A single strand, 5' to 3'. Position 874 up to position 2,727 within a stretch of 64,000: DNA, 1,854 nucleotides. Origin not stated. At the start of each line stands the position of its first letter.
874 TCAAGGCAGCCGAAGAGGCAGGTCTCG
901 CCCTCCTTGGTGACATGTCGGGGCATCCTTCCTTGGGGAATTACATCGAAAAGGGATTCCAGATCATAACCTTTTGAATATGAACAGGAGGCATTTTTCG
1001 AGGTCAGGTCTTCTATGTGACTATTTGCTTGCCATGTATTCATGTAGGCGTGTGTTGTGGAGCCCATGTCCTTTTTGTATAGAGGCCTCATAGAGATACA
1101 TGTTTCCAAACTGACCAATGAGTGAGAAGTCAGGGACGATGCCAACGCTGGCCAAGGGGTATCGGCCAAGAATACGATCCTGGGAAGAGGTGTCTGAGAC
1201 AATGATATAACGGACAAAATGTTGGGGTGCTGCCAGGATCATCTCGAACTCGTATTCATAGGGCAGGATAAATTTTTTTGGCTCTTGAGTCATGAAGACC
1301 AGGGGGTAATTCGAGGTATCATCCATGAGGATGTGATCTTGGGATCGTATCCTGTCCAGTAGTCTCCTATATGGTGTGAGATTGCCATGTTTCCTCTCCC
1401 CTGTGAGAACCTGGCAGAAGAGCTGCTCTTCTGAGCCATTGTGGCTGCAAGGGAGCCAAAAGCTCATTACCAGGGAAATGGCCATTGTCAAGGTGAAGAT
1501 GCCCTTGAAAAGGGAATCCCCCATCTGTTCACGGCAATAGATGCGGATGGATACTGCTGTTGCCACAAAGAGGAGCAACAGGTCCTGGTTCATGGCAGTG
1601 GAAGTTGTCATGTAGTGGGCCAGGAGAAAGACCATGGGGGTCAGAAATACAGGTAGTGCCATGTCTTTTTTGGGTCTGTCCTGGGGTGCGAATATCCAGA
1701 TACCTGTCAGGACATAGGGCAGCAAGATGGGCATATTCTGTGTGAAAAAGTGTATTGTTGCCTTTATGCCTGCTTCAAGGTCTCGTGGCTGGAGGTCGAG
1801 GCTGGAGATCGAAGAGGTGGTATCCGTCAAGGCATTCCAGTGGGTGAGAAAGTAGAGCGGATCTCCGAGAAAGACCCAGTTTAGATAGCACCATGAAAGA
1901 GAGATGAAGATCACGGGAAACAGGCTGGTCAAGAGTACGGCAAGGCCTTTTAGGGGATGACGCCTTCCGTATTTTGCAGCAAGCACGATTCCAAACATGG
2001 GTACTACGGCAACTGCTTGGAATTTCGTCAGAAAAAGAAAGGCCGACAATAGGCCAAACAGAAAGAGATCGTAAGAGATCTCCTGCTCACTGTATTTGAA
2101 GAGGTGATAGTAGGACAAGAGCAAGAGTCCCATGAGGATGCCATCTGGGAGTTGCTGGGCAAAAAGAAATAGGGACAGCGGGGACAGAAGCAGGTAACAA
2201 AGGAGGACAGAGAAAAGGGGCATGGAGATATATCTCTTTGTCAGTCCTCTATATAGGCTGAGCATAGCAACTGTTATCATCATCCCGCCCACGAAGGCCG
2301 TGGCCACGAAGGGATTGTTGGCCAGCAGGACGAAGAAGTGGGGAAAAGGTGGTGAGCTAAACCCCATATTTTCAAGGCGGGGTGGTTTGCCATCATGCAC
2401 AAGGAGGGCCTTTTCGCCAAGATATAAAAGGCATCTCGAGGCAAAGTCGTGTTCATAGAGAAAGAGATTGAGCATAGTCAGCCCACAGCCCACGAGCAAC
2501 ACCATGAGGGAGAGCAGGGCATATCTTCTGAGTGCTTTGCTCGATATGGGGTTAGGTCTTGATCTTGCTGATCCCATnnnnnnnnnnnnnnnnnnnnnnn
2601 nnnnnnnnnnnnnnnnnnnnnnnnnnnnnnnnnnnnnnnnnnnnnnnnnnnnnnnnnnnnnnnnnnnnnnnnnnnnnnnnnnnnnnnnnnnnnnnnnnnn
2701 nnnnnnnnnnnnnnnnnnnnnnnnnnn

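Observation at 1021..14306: Seven-gene operon coupling a phosphorelay and a c-di-GMP phosphodiesterase to an atypical synthase-dependent exopolysaccharide machine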

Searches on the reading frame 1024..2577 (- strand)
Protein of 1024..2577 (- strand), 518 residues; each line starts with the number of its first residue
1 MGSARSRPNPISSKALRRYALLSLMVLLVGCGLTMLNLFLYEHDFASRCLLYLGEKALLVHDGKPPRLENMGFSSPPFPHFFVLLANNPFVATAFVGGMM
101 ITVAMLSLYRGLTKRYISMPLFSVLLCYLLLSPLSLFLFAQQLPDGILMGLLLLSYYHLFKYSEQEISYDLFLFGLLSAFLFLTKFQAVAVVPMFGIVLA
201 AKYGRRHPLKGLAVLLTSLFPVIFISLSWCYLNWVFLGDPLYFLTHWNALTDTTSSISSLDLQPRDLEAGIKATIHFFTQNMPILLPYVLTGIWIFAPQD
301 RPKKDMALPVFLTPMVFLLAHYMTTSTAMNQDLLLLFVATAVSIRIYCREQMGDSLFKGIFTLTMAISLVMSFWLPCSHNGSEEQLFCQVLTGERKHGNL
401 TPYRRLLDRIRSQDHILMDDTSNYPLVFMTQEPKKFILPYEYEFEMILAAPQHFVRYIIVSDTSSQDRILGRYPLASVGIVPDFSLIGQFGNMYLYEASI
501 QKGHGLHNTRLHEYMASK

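Call 3: search_protein_families(library=pfam, proteins=[window:1024-2577:-], max_evalue=0.01)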
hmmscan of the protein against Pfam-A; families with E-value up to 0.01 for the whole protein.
window:1024-2577:- (518 aa): 1 family
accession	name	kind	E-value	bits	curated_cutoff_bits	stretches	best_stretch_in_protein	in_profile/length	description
PF13231.12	PMT_2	-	8.2e-07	29.8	26.1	1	81-229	12-160/160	Dolichyl-phosphate-mannose-protein mannosyltransferase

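Call 4: search_protein_families(library=ncbifam, proteins=[window:1024-2577:-], max_evalue=0.01)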
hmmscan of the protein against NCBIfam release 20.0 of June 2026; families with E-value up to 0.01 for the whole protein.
window:1024-2577:- (518 aa): 0 families

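Call 35: search_protein_families(library=pfam, proteins=[window:1024-2577:-], max_evalue=10)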
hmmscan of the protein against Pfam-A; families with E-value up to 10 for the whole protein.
window:1024-2577:- (518 aa): 2 families
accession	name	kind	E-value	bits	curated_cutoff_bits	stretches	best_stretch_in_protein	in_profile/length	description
PF13231.12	PMT_2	-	8.2e-07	29.8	26.1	1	81-229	12-160/160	Dolichyl-phosphate-mannose-protein mannosyltransferase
PF09913.15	DUF2142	-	0.081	12.1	30.1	1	118-346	147-364/395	Predicted membrane protein (DUF2142)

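Call 39: find_homologous_proteins(query=window:1024-2577:-, max_evalue=0.001)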
Query window:1024-2577:- (518 aa): 31 proteins with E <= 0.001 among 8000 candidates.
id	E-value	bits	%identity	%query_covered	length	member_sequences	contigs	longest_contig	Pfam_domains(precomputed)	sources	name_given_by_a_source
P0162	0.0e+0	1115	100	95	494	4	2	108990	PF13231.13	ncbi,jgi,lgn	-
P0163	2.1e-164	566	52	96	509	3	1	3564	-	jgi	-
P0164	1.3e-153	531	51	94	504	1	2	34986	-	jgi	-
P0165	1.2e-148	514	50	94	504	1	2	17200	-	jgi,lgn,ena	-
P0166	5.8e-143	495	48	96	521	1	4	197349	-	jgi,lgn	jgi:hypothetical protein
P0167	7.1e-143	495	46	99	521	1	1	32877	-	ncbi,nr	ncbi:MAG: hypothetical protein JEZ12_20270 [Desulfobacterium sp.]|nr:hypothetical protein [Desulfoba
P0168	2.8e-142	493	48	90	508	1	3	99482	-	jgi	jgi:hypothetical protein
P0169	9.8e-142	491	48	98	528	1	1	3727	-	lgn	-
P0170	1.9e-141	490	45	96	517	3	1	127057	-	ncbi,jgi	-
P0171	3.8e-141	489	47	96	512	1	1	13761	-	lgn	-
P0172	1.3e-138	481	47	95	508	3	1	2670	-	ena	-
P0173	1.7e-137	477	45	98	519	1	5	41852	-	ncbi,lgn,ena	-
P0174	4.0e-135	470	47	89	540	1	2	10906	-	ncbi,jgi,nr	ncbi:MAG: hypothetical protein BWK76_19180 [Desulfobulbaceae bacterium A2]|nr:MAG: hypothetical prot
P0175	5.9e-119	416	40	97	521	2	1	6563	-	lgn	-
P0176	9.1e-107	376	41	90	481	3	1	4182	-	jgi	-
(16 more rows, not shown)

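Call 48: predict_structure(alignment_id=A3)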
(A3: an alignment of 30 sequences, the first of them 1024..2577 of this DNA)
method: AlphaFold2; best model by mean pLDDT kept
length: 518 residues; sequences in the alignment: 30
mean_pLDDT: 86.6   pTM: 0.87
mean pLDDT of the five models: 86.6, 85.3, 84.4, 84.2, 83.4
residues with pLDDT >= 90: 327; 70-90: 130; 50-70: 26; < 50: 35
segments of 3 or more residues with pLDDT < 50: 2-5, 249-263, 503-518
pLDDT, mean of each block of 10 residues (from residue 1): 52 82 96 97 94 93 88 84 95 97 95 94 97 96 95 96 92 95 89 92 91 94 92 87 67 40 62 88 96 85 83 92 68 92 92 84 97 85 90 88 95 88 90 92 92 94 79 91 95 91 48 46
secondary structure, 60 per line:
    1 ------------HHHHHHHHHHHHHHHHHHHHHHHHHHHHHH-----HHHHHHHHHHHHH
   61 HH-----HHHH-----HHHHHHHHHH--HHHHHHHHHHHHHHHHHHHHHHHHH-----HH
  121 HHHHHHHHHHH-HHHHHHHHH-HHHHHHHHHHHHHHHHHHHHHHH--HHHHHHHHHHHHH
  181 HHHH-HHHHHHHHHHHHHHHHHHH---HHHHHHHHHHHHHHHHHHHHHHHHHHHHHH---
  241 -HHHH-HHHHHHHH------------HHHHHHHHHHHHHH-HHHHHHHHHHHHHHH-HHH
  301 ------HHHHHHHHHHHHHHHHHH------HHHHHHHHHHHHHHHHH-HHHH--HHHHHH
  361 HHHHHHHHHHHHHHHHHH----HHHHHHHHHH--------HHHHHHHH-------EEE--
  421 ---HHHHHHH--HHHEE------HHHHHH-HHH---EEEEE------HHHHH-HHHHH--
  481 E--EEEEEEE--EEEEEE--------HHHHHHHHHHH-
elements in order: H13-42 H48-62 H68-71 H77-86 H89-113 H119-131 H133-141 H143-165 H168-184 H186-204 H208-237 H242-245 H247-254 H267-280 H282-296 H307-324 H331-347 H349-352 H355-378 H383-392 H401-408 E416-418 H424-430 H444-449 E457-461 H468-472 H474-478 E484-490 E493-498 H507-517

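Call 53: fold_search(model_id=the predicted structure, library=pdb)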
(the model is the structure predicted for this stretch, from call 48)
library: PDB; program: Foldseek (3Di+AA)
matches with E <= 10: 225; with E <= 0.001: 4
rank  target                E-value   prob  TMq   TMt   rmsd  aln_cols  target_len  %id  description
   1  5f15                  3.6e-04  1.00  0.51  0.49   9.6       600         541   13  Crystal Structure of ArnT from Cupriavidus metallidurans bound to Undecaprenyl phosphate (released 2016-02-17)
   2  6ftg_5                4.2e-04  1.00  0.47  0.39  14.2       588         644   12  Subtomogram average of OST-containing ribosome-translocon complexes from canine rough microsomal membranes (released 2018-03-21)
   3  8agb_A                4.8e-04  1.00  0.48  0.41  14.1       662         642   12  Structure of yeast oligosaccharylransferase complex with lipid-linked oligosaccharide bound (released 2022-12-07)
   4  9s6t_A                9.9e-04  1.00  0.47  0.50   8.8       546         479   10  Ternary cryo-EM structure of chicken ALG12 with Dol25-PP-GlcNAc2Man7, Dol25-P-Man, and Fab (released 2026-03-18)
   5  7oci_F                1.9e-03  1.00  0.47  0.40  15.5       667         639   11  Cryo-EM structure of yeast Ost6p containing oligosaccharyltransferase complex (released 2022-02-16)
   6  6ezn_F                4.0e-03  1.00  0.51  0.43  14.0       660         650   11  Cryo-EM structure of the yeast oligosaccharyltransferase (OST) complex (released 2018-01-17)
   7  9s6s_A                5.7e-03  1.00  0.39  0.38  10.1       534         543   12  Ternary cryo-EM structure of human ALG9 with Dol25-PP-GlcNAc2Man6, Dol25-P-Man and Fab (released 2026-03-18)
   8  6c26_A                7.3e-03  1.00  0.49  0.42  14.3       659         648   10  The Cryo-EM structure of a eukaryotic oligosaccharyl transferase complex (released 2018-01-31)
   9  9s6u_A                7.3e-03  1.00  0.38  0.37   8.2       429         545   13  Ternary cryo-EM structure of human ALG9 with Dol25-PP-GlcNAc2Man8, Dol25-P-Man and Fab (released 2026-03-18)
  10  8agc_A                1.1e-02  1.00  0.50  0.39  12.3       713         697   11  Structure of yeast oligosaccharylransferase complex with lipid-linked oligosaccharide and non-acceptor peptide bound (released 2022-12-07)
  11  9i5k_A                1.1e-02  1.00  0.39  0.40  10.1       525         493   13  Structure of the Chaetomium thermophilum Pmt4 homodimer (C2 symmetry) (released 2025-12-24)
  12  8pn9_A                3.2e-02  1.00  0.44  0.37  12.7       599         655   10  Structure of human oligosaccharyltransferase OST-A complex bound to NGI-1 (released 2024-05-08)
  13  6gxc_A                8.4e-02  0.99  0.41  0.32   9.7       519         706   11  Bacterial oligosaccharyltransferase PglB in complex with an inhibitory peptide and a reactive lipid-linked oligosaccha (released 2018-11-14)
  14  9dlf_C                1.8e-01  0.97  0.43  0.37   8.7       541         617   10  Arabinosyltransferase AftB in complex with Fab_B3 (released 2025-06-25)
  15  9i5l_A                3.0e-01  0.98  0.29  0.22   5.6       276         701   15  Structure of the Chaetomium thermophilum Pmt4 homodimer (C1 symmetry) (released 2025-12-24)
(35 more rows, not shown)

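Call 69: search_protein_families(library=padloc, proteins=[window:1024-2577:-], max_evalue=0.001)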
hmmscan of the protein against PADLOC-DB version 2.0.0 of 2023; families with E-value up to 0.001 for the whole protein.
window:1024-2577:- (518 aa): 0 families

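Call 75: search_protein_representatives(alignment_id=A3)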
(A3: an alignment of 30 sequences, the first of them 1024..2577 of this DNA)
Query: 30 sequences, 508 profile positions. Proteins with E-value up to 0.001 (for the whole library): 1663; up to 1e-10: 854; up to 1e-30: 180. The best 150 are listed.
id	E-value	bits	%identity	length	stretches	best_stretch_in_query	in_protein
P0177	6.0e-187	638.6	-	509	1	1-501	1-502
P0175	1.5e-186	637.3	-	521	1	1-505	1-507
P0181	3.0e-185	633.0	-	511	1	1-502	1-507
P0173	1.5e-181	620.8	-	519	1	1-507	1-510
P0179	2.6e-177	606.8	-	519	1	1-505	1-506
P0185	2.9e-160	550.6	-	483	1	19-502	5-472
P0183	1.4e-158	545.1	-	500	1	10-503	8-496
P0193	4.4e-152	523.6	-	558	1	15-502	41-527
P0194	5.0e-138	477.2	-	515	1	1-501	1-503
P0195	2.2e-132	458.6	-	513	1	17-498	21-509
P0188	2.5e-131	455.1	-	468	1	18-499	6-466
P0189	6.1e-119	414.2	-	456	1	17-500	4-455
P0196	9.3e-111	387.2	-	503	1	15-499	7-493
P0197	2.3e-107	376.1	-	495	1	15-498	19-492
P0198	5.0e-107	374.9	-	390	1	106-497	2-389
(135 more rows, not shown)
